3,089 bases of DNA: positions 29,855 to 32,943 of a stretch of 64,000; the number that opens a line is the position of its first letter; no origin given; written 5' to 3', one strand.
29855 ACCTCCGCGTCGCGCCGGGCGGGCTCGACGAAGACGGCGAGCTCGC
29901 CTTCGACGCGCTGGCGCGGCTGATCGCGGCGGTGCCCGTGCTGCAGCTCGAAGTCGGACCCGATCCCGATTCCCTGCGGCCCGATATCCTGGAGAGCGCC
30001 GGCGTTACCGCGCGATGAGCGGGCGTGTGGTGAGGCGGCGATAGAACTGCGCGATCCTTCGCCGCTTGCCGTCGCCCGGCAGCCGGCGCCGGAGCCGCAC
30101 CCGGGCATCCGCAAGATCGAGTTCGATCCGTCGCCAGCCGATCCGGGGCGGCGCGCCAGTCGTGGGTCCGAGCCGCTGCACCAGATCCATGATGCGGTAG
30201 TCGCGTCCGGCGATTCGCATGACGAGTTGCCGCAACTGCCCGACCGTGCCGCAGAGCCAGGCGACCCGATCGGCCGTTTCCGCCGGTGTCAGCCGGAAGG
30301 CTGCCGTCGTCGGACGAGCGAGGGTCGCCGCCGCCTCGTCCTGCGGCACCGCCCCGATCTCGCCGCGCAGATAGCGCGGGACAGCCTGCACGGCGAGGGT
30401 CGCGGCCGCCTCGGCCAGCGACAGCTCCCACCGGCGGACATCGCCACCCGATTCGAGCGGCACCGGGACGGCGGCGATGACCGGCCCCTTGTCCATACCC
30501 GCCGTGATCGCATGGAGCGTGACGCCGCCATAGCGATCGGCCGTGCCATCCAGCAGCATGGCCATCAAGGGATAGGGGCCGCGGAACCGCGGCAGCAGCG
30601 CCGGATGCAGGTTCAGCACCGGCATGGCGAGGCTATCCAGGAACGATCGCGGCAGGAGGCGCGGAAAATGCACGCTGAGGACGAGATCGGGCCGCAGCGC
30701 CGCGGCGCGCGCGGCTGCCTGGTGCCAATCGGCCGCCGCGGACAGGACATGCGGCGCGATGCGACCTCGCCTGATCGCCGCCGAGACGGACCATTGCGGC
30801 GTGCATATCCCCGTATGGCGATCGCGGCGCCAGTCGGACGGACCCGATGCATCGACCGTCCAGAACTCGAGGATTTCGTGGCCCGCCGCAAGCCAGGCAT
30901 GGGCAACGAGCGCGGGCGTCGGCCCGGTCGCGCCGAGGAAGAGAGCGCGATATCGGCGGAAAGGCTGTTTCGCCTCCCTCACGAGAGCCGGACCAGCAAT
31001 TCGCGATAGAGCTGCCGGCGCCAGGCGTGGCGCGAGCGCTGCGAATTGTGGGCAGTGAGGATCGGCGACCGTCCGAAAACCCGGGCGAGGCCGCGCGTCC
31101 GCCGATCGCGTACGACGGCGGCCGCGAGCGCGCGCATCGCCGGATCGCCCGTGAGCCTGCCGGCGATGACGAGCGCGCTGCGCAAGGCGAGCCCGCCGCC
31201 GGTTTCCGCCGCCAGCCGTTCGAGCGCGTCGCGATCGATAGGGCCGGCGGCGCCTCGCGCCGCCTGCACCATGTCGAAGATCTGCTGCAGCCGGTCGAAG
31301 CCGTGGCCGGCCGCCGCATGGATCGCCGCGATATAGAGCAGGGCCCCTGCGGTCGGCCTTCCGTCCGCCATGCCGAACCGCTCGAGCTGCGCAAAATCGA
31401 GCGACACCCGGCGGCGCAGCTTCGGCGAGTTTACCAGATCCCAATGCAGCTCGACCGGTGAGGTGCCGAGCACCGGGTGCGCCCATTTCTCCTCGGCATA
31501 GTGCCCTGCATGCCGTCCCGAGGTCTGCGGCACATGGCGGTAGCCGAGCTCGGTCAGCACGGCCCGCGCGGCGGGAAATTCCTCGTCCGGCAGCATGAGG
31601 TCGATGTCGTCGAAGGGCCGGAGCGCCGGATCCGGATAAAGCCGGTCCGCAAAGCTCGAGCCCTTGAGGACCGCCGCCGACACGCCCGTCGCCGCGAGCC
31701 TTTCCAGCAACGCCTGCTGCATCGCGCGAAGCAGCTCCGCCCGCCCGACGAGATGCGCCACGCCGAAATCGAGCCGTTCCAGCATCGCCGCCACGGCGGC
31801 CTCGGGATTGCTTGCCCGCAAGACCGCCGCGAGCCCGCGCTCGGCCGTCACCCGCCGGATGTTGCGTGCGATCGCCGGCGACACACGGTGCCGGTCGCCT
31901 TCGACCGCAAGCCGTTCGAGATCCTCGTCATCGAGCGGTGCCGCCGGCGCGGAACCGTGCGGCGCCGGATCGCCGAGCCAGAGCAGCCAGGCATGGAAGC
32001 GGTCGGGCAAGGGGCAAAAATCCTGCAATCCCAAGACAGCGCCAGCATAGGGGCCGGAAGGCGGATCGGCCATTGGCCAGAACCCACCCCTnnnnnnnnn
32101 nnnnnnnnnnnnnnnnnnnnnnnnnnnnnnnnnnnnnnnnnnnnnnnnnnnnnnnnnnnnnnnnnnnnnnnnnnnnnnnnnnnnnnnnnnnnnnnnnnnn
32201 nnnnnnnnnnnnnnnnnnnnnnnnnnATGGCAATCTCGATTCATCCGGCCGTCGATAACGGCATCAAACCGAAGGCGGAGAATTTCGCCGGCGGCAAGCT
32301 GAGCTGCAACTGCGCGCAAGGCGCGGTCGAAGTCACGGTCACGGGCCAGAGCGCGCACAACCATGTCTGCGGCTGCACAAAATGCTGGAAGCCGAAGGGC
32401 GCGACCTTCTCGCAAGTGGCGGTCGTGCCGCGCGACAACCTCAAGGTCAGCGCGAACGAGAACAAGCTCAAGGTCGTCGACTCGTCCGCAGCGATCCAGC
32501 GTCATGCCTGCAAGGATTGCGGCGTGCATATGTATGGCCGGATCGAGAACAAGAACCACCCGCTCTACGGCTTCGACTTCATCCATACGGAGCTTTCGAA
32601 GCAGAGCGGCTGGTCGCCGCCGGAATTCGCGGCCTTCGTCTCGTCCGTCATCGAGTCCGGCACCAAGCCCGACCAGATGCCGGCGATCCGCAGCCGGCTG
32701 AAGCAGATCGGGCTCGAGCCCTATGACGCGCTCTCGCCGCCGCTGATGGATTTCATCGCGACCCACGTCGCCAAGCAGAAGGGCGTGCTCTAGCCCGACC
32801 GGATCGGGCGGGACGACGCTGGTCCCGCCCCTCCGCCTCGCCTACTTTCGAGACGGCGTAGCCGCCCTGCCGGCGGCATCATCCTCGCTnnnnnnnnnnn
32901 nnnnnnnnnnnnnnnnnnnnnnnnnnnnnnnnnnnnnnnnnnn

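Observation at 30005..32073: Fmt/ArnA-type formyltransferase translationally coupled to the lasso-associated nucleotidyltransferase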

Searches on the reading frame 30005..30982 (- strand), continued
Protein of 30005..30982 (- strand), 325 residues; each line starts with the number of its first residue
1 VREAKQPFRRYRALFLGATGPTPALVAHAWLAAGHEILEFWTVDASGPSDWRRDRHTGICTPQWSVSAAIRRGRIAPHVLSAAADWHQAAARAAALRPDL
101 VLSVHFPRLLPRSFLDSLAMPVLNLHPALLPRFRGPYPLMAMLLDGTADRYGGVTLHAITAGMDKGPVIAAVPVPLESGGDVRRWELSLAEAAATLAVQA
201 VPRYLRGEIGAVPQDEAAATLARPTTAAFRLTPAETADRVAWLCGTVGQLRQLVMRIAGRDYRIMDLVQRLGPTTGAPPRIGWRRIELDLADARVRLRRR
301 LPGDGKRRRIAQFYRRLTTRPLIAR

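Call 55: search_protein_families(library=pfam, proteins=[L002:2362-4035:+, L002:3848-4645:+, L002:5353-6972:+, L002:6962-7411:+, L002:7456-8475:+, L002:13158-15086:+, L002:5054-5356:+], max_evalue=0.001)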
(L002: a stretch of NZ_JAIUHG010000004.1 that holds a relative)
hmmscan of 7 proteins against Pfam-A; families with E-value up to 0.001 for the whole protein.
L002:2362-4035:+ (557 aa): 2 families
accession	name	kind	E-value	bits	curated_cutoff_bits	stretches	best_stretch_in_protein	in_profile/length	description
PF02733.22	Dak1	-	1.1e-97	327.2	31.4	1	47-331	16-309/313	Dak1 domain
PF02734.22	Dak2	-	1.4e-32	113.5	27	1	393-551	2-173/174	DAK2 domain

L002:3848-4645:+ (265 aa): 1 family
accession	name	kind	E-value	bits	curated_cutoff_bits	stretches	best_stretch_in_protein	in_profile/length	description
PF02734.22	Dak2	-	3.2e-47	161.1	27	1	96-259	1-173/174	DAK2 domain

L002:5353-6972:+ (539 aa): 3 families
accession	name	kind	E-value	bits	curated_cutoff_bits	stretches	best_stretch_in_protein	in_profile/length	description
PF02896.24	PEP-utilizers_C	-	1.8e-88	297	22.8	1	256-537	5-291/293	PEP-utilising enzyme, PEP-binding domain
PF05524.18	PEP-utilisers_N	-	1.8e-18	67.2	24.4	1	19-133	1-121/121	PEP-utilising enzyme, N-terminal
PF00391.29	PEP-utilizers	-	3e-09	36.8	23.1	1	157-217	2-61/72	PEP-utilising enzyme, mobile domain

L002:6962-7411:+ (149 aa): 0 families

L002:7456-8475:+ (339 aa): 1 family
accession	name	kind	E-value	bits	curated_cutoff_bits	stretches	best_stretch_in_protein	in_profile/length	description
PF02733.22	Dak1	-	8.6e-124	412.9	31.4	1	28-334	1-313/313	Dak1 domain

L002:13158-15086:+ (642 aa): 3 families
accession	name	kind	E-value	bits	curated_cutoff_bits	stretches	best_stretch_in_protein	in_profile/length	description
PF00501.34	AMP-binding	-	2.4e-76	257.5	29.9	1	72-459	5-377/384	AMP-binding enzyme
PF13193.12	AMP-binding_C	-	2.2e-25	89.8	24.5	1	523-601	2-76/76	AMP-binding enzyme C-terminal domain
PF16177.11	ACAS_N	-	6e-17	61.6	27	1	12-66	1-55/55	Acetyl-coenzyme A synthetase N-terminus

L002:5054-5356:+ (100 aa): 1 family
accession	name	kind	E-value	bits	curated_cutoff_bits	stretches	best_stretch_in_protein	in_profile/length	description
PF00381.24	PTS-HPr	-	9.4e-22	77.3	23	1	6-87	2-80/81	PTS HPr component phosphorylation site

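Call 76: search_protein_representatives(alignment_id=A1)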
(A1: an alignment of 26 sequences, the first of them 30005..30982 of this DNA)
Query: 26 sequences, 317 profile positions. Proteins with E-value up to 0.001 (for the whole library): 49920; up to 1e-10: 25415; up to 1e-30: 330. The best 150 are listed.
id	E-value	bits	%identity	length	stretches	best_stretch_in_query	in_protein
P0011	4.4e-120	417.2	-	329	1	3-315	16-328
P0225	2.0e-111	388.8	-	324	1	4-315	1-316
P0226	1.2e-109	383.0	-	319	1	4-312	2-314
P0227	1.0e-102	360.2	-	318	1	6-312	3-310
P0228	5.5e-101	354.5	-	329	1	3-315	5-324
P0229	1.3e-100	353.3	-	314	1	5-315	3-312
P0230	7.6e-99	347.5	-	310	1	6-311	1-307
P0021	2.7e-98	345.7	-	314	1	5-315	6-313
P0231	3.8e-97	341.9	-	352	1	5-305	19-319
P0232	7.3e-96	337.7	-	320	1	6-313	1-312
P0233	1.1e-95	337.1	-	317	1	6-312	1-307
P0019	1.3e-95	336.9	-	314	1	4-313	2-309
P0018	4.0e-95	335.2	-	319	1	4-310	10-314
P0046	6.0e-95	334.7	-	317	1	21-314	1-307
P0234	2.0e-94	333.0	-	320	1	6-315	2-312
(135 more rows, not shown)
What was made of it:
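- The profile search of all 1.84 billion representatives (call 76) found about 330 at E<=1e-30; the 150 best listed hits mostly match the profile end to end.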

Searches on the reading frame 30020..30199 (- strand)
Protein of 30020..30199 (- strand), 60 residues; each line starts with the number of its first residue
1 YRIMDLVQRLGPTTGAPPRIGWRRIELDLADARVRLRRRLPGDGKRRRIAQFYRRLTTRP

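Call 29: find_related_loci(query=A3, collection=metagenome_contigs, flank=10000)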
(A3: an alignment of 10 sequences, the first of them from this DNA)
Query A3 (60 aa) in metagenome_contigs; peptide patterns used: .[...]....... (x = any residue, [..] = any of these).
480 stretches matched a pattern; 16 encode a relative of the query (tblastn E <= 1e-3); 16 distinct loci.
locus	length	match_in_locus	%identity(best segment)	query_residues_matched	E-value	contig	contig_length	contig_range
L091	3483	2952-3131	50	1-60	3e-15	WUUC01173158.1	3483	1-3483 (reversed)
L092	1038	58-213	52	1-52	4e-14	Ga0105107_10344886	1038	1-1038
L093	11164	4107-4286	63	1-60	4e-14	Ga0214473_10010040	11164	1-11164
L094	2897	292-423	57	1-44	6e-11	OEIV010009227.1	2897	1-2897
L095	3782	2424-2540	54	1-39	3e-10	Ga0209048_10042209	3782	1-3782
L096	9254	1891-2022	52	1-44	4e-10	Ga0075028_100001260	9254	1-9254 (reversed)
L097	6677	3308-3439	52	1-44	4e-10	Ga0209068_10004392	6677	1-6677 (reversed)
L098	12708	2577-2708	52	1-44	4e-10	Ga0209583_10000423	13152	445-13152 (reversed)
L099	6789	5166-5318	49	2-52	2e-9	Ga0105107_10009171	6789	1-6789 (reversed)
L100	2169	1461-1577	54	1-39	2e-9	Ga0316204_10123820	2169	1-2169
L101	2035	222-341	55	2-41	2e-9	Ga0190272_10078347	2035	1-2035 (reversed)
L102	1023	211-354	42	2-49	9e-9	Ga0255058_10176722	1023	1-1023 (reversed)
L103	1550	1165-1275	54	2-38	8e-8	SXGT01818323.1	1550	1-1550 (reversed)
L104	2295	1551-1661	51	2-38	5e-6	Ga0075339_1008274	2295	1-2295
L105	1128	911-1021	49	2-38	1e-5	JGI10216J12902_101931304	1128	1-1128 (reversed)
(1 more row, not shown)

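Call 49: search_protein_families(library=pfam, proteins=[L096:627-1076:+], max_evalue=1)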
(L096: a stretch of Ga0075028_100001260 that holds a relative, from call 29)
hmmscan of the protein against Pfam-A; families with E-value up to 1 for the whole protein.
L096:627-1076:+ (150 aa): 0 families

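Call 55: search_protein_families(library=pfam, proteins=[L098:13-1116:+, L098:5931-7475:+, L098:8229-10409:-], max_evalue=0.001)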
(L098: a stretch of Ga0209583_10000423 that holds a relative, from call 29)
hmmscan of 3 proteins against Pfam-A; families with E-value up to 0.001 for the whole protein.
L098:13-1116:+ (367 aa): 2 families
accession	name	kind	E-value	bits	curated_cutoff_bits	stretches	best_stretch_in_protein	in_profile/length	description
PF13458.12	Peripla_BP_6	-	1.4e-37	130.6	31.7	1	9-320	1-310/343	Periplasmic binding protein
PF01094.35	ANF_receptor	-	5e-08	32.8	25.4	1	40-203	20-188/353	Receptor family ligand binding region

L098:5931-7475:+ (514 aa): 1 family
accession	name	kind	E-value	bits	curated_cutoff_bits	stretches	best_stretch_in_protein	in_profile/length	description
PF13505.12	OMP_b-brl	-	9.6e-23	81.7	28.7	2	50-276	10-174/175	Outer membrane protein beta-barrel domain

L098:8229-10409:- (726 aa): 5 families
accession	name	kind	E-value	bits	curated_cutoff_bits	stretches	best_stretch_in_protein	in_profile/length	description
PF02653.21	BPD_transp_2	-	7.6e-36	124.1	26.8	1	172-435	10-269/269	Branched-chain amino acid transport system / permease component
PF00005.33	ABC_tran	-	3.4e-31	109.1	25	1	494-652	1-136/137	ABC transporter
PF12399.14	BCA_ABC_TP_C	-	2.2e-11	43.5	25.5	1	702-725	2-25/27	Branched-chain amino acid ATP-binding cassette transporter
PF13304.12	AAA_21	-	0.00013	22.6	27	0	506-538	1-45/304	AAA domain, putative AbiEii toxin, Type IV TA system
PF13476.12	AAA_23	-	0.00072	20.7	27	1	495-530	11-45/201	AAA domain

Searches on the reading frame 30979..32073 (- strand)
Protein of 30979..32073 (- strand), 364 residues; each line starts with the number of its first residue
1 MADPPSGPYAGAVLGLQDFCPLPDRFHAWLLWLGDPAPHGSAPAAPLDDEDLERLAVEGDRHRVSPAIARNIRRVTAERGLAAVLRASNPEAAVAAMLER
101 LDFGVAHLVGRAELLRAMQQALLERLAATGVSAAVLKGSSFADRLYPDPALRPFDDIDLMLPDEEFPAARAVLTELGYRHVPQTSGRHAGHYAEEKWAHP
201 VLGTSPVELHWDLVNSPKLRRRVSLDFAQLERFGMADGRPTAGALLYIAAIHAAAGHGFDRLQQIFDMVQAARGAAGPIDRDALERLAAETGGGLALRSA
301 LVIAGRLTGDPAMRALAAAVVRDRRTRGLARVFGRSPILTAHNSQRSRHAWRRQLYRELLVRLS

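Call 5: search_protein_families(library=pfam, proteins=[window:30979-32073:-], max_evalue=0.01)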
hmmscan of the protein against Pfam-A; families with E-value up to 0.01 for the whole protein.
window:30979-32073:- (364 aa): 1 family
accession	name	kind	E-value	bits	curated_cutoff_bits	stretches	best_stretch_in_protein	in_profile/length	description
PF14907.12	NTP_transf_5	-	7.5e-32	111.3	31.2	1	50-308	3-248/249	Uncharacterised nucleotidyltransferase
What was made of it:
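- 30979..32073 (-): PF14907 (NTP_transf_5) nucleotidyltransferase-fold protein, 364 aa, upstream of and overlapping the formyltransferase gene. PF14907 111 bits (call 5).
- Checked: 30979..32073 is PF14907 NTP_transf_5 (111 bits, call 5).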

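Call 6: search_protein_families(library=ncbifam, proteins=[window:30979-32073:-], max_evalue=0.01)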
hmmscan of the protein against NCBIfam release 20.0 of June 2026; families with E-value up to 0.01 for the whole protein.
window:30979-32073:- (364 aa): 0 families

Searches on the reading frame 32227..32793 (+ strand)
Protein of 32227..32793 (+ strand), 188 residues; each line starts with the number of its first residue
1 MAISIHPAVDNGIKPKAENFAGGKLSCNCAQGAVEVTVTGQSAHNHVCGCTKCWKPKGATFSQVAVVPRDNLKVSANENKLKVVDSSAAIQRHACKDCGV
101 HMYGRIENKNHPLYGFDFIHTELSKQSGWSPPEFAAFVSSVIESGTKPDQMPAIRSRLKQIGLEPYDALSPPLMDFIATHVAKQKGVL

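Call 5: search_protein_families(library=pfam, proteins=[window:32227-32793:+], max_evalue=0.01)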
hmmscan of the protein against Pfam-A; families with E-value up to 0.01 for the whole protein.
window:32227-32793:+ (188 aa): 1 family
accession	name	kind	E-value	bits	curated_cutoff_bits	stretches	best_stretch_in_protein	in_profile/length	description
PF04828.22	GFA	-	9.5e-15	55.1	24.3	1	26-113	5-91/115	Glutathione-dependent formaldehyde-activating enzyme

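Call 6: search_protein_families(library=ncbifam, proteins=[window:32227-32793:+], max_evalue=0.01)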
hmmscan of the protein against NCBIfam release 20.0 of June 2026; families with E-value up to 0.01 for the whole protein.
window:32227-32793:+ (188 aa): 2 families
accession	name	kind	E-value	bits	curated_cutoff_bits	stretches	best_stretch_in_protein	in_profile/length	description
NF003829.0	PRK05417.1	subfamily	5.1e-101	336.2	249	1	2-187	3-188/191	glutathione-dependent formaldehyde-activating enzyme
TIGR02820.1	formald_GSH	equivalog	2.1e-100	334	234.55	1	5-185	2-182/182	S-(hydroxymethyl)glutathione synthase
